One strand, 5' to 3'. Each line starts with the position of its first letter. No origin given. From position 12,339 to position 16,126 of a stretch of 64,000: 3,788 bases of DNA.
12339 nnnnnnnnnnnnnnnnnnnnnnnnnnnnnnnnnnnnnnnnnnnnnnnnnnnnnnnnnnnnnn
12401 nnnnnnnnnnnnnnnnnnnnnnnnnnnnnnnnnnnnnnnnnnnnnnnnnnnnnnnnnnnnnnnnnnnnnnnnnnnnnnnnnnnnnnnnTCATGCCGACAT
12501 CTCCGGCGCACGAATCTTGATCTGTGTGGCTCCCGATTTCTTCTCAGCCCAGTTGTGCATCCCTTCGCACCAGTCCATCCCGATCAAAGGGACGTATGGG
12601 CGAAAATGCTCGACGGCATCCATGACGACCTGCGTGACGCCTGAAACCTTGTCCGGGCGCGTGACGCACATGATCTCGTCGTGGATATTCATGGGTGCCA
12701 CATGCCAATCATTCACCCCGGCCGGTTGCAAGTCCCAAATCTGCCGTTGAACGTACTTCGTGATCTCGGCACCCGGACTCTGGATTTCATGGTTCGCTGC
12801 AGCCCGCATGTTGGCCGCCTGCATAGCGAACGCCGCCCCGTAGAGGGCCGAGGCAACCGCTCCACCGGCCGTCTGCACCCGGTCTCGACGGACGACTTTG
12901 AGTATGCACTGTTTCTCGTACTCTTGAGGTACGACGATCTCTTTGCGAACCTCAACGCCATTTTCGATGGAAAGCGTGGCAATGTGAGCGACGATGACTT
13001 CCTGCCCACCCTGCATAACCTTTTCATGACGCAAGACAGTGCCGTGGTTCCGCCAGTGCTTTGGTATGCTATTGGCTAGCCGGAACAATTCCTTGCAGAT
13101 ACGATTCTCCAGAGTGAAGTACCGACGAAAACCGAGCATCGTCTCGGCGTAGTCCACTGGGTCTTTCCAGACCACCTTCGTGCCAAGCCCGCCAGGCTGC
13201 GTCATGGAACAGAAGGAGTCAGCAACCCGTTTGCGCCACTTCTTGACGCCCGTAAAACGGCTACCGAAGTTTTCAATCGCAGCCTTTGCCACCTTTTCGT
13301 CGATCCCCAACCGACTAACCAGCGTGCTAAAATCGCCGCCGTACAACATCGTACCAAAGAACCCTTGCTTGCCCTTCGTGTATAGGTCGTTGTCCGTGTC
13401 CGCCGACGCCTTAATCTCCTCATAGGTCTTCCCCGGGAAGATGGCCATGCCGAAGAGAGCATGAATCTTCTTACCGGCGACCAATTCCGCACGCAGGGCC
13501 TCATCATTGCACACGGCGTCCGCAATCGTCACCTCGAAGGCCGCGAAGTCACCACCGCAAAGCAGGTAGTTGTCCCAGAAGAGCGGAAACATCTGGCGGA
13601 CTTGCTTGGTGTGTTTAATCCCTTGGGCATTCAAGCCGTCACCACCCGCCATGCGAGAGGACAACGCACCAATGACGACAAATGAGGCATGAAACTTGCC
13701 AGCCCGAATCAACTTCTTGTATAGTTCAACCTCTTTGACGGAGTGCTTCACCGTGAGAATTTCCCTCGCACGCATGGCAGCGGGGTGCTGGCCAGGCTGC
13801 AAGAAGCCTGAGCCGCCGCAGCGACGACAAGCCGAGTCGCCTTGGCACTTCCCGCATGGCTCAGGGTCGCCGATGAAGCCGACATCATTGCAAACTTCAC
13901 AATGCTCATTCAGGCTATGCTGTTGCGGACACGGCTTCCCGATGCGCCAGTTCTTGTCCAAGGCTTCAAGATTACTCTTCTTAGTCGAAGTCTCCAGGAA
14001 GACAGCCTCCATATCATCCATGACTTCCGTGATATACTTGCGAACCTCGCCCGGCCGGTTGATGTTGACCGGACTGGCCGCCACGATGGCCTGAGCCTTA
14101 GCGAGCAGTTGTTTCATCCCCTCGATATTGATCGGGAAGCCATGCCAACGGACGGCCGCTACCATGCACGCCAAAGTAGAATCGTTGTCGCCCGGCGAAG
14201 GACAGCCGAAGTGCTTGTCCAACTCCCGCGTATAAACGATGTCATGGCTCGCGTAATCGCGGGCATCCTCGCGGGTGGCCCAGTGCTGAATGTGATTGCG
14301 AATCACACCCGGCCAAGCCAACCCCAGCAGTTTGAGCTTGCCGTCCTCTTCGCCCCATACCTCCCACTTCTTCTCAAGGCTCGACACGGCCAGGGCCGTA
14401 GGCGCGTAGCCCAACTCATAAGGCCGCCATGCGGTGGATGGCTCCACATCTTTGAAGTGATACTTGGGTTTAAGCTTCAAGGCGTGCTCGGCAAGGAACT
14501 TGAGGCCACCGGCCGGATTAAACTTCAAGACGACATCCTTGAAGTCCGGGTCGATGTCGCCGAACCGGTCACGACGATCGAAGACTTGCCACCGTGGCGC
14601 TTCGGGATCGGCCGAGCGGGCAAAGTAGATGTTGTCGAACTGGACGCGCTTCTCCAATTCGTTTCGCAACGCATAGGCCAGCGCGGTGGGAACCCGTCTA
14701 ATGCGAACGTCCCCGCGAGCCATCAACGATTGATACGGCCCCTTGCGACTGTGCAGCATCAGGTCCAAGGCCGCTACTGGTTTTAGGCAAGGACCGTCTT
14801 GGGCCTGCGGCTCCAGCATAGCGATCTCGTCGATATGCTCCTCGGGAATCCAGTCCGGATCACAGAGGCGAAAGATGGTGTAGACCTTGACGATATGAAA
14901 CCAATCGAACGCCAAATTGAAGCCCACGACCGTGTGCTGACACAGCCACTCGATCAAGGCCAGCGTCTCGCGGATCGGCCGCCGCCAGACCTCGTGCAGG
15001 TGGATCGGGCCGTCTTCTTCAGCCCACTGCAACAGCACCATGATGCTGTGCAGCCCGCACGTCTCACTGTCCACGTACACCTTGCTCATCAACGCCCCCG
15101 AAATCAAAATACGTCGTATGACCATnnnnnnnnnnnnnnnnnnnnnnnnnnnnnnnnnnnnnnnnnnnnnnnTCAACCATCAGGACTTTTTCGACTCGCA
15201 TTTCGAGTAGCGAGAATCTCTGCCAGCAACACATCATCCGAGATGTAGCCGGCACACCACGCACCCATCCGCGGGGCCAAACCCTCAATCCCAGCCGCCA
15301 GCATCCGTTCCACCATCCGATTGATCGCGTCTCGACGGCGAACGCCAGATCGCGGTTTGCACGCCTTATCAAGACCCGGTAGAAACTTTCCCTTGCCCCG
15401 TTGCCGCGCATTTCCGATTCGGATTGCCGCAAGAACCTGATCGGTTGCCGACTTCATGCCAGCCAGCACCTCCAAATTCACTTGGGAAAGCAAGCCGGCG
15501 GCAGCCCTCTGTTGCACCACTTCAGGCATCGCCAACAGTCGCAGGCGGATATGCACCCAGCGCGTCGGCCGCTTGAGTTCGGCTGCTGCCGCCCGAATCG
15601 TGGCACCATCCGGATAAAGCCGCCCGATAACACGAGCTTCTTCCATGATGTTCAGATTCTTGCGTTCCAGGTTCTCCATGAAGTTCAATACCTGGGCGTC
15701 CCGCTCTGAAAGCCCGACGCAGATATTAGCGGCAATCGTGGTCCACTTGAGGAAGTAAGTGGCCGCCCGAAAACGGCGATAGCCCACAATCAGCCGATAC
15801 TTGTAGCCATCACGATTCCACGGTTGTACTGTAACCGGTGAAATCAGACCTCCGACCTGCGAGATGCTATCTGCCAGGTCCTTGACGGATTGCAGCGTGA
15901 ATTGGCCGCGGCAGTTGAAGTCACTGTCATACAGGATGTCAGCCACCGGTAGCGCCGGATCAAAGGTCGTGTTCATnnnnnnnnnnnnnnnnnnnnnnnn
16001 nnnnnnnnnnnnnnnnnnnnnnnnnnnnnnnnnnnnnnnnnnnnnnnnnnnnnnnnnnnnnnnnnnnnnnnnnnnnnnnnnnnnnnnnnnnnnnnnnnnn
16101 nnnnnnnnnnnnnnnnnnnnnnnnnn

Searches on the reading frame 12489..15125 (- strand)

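Call 10: search_protein_families(library=pfam, proteins=[window:12489-15125:-], max_evalue=0.01)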
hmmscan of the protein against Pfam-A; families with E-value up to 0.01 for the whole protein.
window:12489-15125:- (878 aa): 1 family
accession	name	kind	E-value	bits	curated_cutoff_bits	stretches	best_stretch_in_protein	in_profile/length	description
PF00476.26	DNA_pol_A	-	1.4e-18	67.5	34.3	2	466-637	93-261/381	DNA polymerase family A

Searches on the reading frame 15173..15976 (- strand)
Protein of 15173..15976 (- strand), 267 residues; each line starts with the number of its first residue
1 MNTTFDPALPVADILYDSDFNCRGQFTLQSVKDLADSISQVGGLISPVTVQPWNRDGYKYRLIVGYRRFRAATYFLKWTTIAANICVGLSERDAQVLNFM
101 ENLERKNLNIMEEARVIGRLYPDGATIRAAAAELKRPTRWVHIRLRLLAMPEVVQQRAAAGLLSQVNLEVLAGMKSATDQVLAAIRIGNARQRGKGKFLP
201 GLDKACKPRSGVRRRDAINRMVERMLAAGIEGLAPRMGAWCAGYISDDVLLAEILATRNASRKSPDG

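Call 10: search_protein_families(library=pfam, proteins=[window:15173-15976:-], max_evalue=0.01)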
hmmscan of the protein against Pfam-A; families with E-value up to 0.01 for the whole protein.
window:15173-15976:- (267 aa): 3 families
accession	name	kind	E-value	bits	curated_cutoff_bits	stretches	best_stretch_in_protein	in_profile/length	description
PF02195.25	ParB_N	-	8.9e-09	35.7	26.3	1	14-103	10-94/95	ParB N-terminal domain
PF17762.8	HTH_ParB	-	7.5e-05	23.3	22.6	1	106-187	1-83/102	ParB HTH domain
PF13384.12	HTH_23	-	0.006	16.8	24.6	0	118-145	11-38/50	Homeodomain-like domain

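Call 24: search_protein_families(library=phrogs, proteins=[window:15173-15976:-], max_evalue=0.01)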
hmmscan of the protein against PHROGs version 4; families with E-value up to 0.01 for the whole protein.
window:15173-15976:- (267 aa): 7 families
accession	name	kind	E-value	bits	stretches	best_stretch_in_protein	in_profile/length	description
phrog_3264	-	DNA, RNA and nucleotide metabolism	1.8e-18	68.2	1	16-155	57-193/337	ParB-like partition protein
phrog_4715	-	DNA, RNA and nucleotide metabolism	6.3e-13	49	1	15-123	155-265/630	ParB-like partition protein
phrog_6218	-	DNA, RNA and nucleotide metabolism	5.5e-12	46.6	1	29-179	25-173/506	ParB-like partition protein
phrog_1033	-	DNA, RNA and nucleotide metabolism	1e-11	46.2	1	9-164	36-192/334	ParB-like partition protein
phrog_18726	-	unknown function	0.00023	21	0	92-155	116-182/572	-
phrog_12047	-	DNA, RNA and nucleotide metabolism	0.004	17.7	1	28-113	18-95/301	ParB-like partition nuclease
phrog_15982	-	unknown function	0.0047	17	1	25-76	43-93/453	-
